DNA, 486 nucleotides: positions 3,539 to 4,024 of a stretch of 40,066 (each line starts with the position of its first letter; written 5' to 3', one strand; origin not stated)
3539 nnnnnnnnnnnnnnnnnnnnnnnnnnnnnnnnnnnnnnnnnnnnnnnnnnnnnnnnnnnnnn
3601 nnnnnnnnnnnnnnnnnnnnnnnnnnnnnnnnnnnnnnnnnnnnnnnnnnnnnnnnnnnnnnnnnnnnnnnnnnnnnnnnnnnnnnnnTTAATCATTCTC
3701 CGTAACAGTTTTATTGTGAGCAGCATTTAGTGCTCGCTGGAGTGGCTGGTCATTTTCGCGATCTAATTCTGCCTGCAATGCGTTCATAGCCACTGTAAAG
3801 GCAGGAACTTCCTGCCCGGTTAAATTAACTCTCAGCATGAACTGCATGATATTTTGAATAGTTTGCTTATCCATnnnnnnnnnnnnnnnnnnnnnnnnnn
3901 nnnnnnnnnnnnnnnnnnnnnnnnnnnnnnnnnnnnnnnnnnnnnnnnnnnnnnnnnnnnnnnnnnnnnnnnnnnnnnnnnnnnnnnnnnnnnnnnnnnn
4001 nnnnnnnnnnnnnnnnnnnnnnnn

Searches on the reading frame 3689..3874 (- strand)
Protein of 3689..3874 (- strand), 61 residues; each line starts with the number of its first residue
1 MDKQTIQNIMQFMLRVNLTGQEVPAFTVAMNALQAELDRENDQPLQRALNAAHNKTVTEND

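Call 4: search_protein_families(library=pfam, proteins=[window:3689-3874:-], max_evalue=1)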
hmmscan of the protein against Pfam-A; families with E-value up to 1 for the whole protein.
window:3689-3874:- (61 aa): 0 families

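Call 5: search_protein_families(library=phrogs, proteins=[window:3689-3874:-], max_evalue=1)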
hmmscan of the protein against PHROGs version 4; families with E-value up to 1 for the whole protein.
window:3689-3874:- (61 aa): 2 families
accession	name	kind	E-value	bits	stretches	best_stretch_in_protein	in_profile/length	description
phrog_18977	-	unknown function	0.067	13.8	1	3-24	8-30/55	-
phrog_6945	-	unknown function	0.068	13.6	1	8-45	21-57/270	-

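Call 17: find_homologous_proteins(query=window:3689-3874:-, max_evalue=0.01)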
Query window:3689-3874:- (61 aa): 42 proteins with E <= 0.01 among 42 candidates.
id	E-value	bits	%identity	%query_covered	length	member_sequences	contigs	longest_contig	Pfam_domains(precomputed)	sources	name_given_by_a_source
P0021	2.1e-31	123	100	100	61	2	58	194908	-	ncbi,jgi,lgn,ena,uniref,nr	ncbi:hypothetical protein JRE48_002690 [Escherichia coli]|uniref:hypothetical protein n=1 Tax=Entero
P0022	1.4e-26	108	87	100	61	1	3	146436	-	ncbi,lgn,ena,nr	ncbi:hypothetical protein NGH15_13595 [Escherichia coli]|nr:hypothetical protein [Escherichia coli]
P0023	2.3e-25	104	85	100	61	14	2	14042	-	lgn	-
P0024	2.9e-25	104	100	85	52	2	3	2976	-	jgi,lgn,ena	-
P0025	5.9e-25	103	85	100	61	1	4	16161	-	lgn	-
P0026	8.2e-25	102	84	100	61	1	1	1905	-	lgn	-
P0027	6.8e-24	100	80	100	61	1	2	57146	-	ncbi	-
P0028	6.4e-23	96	100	80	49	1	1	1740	-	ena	-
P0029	3.4e-18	82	95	72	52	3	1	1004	-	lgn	-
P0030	5.9e-16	75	90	69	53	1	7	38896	-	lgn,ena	-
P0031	1.4e-15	74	66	97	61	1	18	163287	-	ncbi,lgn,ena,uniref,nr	ncbi:TPA: hypothetical protein MDA92_004497 [Escherichia coli]|uniref:hypothetical protein n=1 Tax=E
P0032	1.5e-15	74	79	77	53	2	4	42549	-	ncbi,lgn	ncbi:hypothetical protein ACT4HQ_003557 [Escherichia coli]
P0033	1.5e-15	74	66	97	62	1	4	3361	-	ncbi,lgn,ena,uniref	ncbi:hypothetical protein [Enterobacter hormaechei]|uniref:hypothetical protein n=1 Tax=Enterobacter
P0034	1.6e-15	74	90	69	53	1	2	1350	-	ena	-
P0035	1.7e-15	73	88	69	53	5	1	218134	-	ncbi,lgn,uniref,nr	ncbi:hypothetical protein [Enterobacter roggenkampii]|uniref:hypothetical protein n=1 Tax=Enterobact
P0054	9.9e-12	62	79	69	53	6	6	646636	-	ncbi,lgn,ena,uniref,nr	ncbi:TPA: hypothetical protein IBU99_000080 [Escherichia coli]|uniref:hypothetical protein n=1 Tax=E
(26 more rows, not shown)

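Call 19: find_encoding_contigs(protein=P0031, flank=6000, max_places=4)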
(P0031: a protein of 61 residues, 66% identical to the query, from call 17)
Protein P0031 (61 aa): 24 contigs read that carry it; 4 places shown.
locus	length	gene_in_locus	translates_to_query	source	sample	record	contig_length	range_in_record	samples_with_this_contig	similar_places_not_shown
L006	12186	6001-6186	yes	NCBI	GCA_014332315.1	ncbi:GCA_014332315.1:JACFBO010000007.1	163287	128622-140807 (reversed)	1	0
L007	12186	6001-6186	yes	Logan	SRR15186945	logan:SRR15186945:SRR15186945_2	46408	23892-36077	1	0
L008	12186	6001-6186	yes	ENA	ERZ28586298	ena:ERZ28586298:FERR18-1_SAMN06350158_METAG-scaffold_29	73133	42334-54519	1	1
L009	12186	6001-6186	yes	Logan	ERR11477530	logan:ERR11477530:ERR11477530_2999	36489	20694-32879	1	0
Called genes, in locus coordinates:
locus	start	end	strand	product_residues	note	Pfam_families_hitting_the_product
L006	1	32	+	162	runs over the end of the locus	PF08875:DUF1833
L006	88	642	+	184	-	-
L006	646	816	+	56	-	-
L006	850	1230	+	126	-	-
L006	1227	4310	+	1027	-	PF24801:FNIII-A_GpJ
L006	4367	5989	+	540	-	-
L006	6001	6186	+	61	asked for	-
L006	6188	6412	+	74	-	-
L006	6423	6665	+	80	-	-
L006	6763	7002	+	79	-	-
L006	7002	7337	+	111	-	-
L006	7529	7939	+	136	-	PF01814:Hemerythrin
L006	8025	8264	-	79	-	PF06183:DinI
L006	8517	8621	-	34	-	-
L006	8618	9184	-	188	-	PF00857:Isochorismatase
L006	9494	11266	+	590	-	PF01336:tRNA_anti-codon, PF00152:tRNA-synt_2, PF02938:GAD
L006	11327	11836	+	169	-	PF00293:NUDIX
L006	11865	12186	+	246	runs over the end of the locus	PF20772:TACO1_YebC_N, PF01709:Transcrip_reg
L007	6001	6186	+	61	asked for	-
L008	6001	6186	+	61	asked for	-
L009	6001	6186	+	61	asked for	-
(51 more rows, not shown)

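Call 20: find_encoding_contigs(protein=P0054, flank=6000, max_places=4)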
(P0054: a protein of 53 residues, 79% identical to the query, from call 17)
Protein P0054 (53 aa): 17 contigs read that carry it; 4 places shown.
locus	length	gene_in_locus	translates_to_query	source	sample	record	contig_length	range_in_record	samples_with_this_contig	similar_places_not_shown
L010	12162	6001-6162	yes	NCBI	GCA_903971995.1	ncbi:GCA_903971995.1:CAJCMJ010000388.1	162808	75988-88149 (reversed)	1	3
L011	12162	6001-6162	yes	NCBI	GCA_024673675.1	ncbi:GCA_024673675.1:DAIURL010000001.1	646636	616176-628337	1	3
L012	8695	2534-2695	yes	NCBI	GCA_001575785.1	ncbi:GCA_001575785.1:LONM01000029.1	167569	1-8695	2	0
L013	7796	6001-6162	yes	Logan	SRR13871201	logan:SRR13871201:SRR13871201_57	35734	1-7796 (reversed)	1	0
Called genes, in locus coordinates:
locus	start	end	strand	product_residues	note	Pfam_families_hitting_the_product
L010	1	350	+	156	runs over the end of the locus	-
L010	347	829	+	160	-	PF08875:DUF1833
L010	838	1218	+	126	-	-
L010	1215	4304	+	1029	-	PF24801:FNIII-A_GpJ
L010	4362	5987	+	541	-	-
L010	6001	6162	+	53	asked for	-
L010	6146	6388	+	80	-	-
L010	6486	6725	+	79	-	-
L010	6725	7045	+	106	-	-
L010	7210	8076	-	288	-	PF00089:Trypsin, PF13365:Trypsin_2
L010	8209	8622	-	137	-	-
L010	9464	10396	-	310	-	PF01226:Form_Nir_trans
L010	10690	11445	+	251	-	PF04333:MlaA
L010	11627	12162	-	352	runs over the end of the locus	-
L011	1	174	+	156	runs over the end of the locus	-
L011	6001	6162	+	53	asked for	-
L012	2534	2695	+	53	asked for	-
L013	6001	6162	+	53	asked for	-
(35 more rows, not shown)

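Call 26: search_solved_structures(query=window:3689-3874:-, max_evalue=10)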
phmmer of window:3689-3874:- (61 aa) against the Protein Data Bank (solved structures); distinct sequences matched with E-value up to 10: 1.
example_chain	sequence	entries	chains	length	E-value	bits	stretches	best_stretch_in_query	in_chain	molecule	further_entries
8etq_A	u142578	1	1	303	2.1e-05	28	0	10-47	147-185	k-cTRP5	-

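Call 28: find_related_loci(query=window:3689-3874:-, collection=viral_contigs, flank=5000)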
Query window:3689-3874:- (61 aa) in viral_contigs; peptide patterns used: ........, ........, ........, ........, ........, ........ (x = any residue, [..] = any of these).
42 stretches matched a pattern; 12 encode a relative of the query (tblastn E <= 1e-3); 12 distinct loci.
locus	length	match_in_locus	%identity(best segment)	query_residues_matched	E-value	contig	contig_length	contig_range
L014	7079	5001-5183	100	1-61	8e-38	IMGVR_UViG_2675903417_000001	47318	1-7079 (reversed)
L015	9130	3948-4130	100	1-61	8e-38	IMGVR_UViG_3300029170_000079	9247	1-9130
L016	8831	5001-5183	87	1-61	4e-33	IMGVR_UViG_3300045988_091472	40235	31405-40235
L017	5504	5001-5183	87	1-61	4e-33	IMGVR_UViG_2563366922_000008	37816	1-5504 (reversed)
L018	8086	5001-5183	85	1-61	2e-32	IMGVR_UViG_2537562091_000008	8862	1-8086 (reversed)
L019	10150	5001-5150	73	1-51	1e-20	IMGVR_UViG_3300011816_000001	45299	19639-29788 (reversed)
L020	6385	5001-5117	90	1-39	5e-20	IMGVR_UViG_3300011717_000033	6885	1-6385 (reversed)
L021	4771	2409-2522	87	1-38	5e-19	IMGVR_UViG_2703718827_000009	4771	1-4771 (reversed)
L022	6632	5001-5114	87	1-38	5e-19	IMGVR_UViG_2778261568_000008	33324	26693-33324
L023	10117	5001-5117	87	1-39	1e-18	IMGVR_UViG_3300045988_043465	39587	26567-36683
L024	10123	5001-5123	76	1-41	2e-17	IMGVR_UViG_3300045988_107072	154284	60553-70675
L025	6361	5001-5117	79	1-39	2e-17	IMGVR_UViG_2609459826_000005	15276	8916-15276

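Call 31: find_related_loci(query=A2, collection=genome_contigs, flank=6000)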
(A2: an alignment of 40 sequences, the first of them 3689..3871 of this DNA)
Query A2 (60 aa) in genome_contigs; peptide patterns used: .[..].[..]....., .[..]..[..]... (x = any residue, [..] = any of these).
30 stretches matched a pattern; 1 encode a relative of the query (tblastn E <= 1e-3); 1 distinct loci.
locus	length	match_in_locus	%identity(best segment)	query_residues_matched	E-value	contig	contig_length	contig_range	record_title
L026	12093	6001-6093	42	5-35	5e-5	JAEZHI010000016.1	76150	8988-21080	MAG: Proteobacteria bacterium isolate OH_CDB_131 k127_341674, whole genome shotgun sequence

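Call 36: search_protein_families(library=phrogs, proteins=[L006:6423-6662:+, L006:4367-5986:+], max_evalue=0.1)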
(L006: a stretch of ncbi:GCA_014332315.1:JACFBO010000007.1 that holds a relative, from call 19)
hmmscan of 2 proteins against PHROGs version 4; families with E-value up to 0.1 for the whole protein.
L006:6423-6662:+ (80 aa): 1 family
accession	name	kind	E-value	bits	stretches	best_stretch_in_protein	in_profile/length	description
phrog_38315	-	unknown function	0.073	14.3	1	37-70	25-57/60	-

L006:4367-5986:+ (540 aa): 8 families
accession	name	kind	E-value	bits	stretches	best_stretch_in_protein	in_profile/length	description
phrog_17635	-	tail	1.2e-23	84.3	1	1-152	5-152/721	tail fiber protein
phrog_32929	-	unknown function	8.5e-22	78.2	1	1-144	1-131/685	-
phrog_15518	-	unknown function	5.8e-21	75.5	1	1-155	1-146/667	-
phrog_34100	-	tail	5.5e-15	55.7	1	5-155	9-150/696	tail protein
phrog_15695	-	tail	0.00037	19.3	1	7-72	10-78/1284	tail fiber protein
phrog_13768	-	tail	0.00065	19.4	1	31-155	2-113/718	tail protein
phrog_21878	-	tail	0.0019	17.3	1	17-145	2-122/810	tail fiber protein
phrog_1219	-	tail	0.01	16.6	1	462-513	144-191/233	tail needle protein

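Call 37: search_protein_families(library=padloc, proteins=[window:3689-3874:-, L006:6423-6662:+], max_evalue=1)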
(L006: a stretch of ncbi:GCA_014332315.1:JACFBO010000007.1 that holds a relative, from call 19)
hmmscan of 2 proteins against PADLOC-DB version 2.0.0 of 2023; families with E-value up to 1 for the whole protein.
window:3689-3874:- (61 aa): 0 families

L006:6423-6662:+ (80 aa): 0 families

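Call 38: search_protein_families(library=ncbifam, proteins=[window:3689-3874:-, L006:6423-6662:+], max_evalue=1)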
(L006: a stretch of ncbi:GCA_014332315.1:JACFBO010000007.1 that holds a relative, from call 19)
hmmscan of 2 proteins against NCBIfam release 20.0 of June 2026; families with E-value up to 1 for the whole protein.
window:3689-3874:- (61 aa): 0 families

L006:6423-6662:+ (80 aa): 0 families

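Call 52: search_protein_representatives(alignment_id=A2)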
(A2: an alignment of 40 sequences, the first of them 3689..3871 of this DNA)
Query: 40 sequences, 55 profile positions. Proteins with E-value up to 0.001 (for the whole library): 364; up to 1e-10: 24; up to 1e-30: 0. The best 150 are listed.
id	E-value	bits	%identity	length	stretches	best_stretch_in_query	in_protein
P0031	1.5e-28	114.4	-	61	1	1-54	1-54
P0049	3.4e-26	106.8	-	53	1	1-54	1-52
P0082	1.0e-20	89.3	-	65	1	1-41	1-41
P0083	1.4e-20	88.9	-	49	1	1-44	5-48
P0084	3.5e-20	87.6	-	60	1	1-50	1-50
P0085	6.0e-19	83.7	-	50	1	1-47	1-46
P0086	7.1e-19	83.4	-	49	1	1-44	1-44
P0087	5.9e-18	80.5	-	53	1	1-53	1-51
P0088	3.4e-17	78.0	-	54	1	1-45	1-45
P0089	2.4e-16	75.3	-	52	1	1-50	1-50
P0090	4.1e-16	74.6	-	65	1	1-42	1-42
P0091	4.2e-16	74.6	-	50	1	1-47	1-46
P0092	4.5e-16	74.5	-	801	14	16-29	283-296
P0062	2.8e-15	71.9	-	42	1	10-48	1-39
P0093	1.7e-14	69.4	-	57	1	1-46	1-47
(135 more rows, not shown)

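Call 55: search_protein_families(library=phrogs, alignment_id=A5, max_evalue=0.01)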
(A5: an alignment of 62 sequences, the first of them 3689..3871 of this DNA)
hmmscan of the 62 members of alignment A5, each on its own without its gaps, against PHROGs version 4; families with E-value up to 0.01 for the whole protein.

A. member 1, window:3689-3871:- (60 aa): 0 families

B. families by the number of members that match (of 62 scanned): 2 families
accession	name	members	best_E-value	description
phrog_18977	-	12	1.6e-10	-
phrog_3817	-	1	0.0089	tail chaperonin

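Call 58: find_related_loci(query=A6, collection=viral_contigs, flank=4000)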
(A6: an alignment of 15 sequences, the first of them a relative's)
Query A6 (55 aa) in viral_contigs; peptide patterns used: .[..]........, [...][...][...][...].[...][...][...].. (x = any residue, [..] = any of these).
123 stretches matched a pattern; 16 encode a relative of the query (tblastn E <= 1e-3); 16 distinct loci.
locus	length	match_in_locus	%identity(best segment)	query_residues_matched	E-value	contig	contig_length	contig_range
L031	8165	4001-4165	98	1-55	6e-34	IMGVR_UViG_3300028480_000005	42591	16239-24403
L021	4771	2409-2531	56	1-41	4e-11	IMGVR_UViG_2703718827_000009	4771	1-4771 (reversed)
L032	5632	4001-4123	56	1-41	4e-11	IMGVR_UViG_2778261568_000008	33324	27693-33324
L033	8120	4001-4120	58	1-40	1e-10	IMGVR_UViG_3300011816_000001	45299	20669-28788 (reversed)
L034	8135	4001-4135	53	1-45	9e-11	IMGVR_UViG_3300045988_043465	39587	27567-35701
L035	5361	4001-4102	62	1-34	2e-10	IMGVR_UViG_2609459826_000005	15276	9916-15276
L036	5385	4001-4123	54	1-41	6e-10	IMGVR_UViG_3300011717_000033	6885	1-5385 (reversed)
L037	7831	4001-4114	55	1-38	2e-9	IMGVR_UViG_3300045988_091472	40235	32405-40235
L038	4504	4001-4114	55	1-38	2e-9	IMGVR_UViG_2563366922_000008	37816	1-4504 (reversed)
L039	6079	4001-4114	55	1-38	7e-9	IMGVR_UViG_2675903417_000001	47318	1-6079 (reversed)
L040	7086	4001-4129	49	1-43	5e-9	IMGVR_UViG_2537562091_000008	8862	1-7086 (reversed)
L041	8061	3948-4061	55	1-38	7e-9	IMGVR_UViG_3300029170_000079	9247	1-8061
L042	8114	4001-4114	53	1-38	8e-9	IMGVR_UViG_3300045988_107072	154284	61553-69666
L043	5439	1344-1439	53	4-35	5e-8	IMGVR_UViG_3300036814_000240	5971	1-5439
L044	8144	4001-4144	31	1-52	4e-5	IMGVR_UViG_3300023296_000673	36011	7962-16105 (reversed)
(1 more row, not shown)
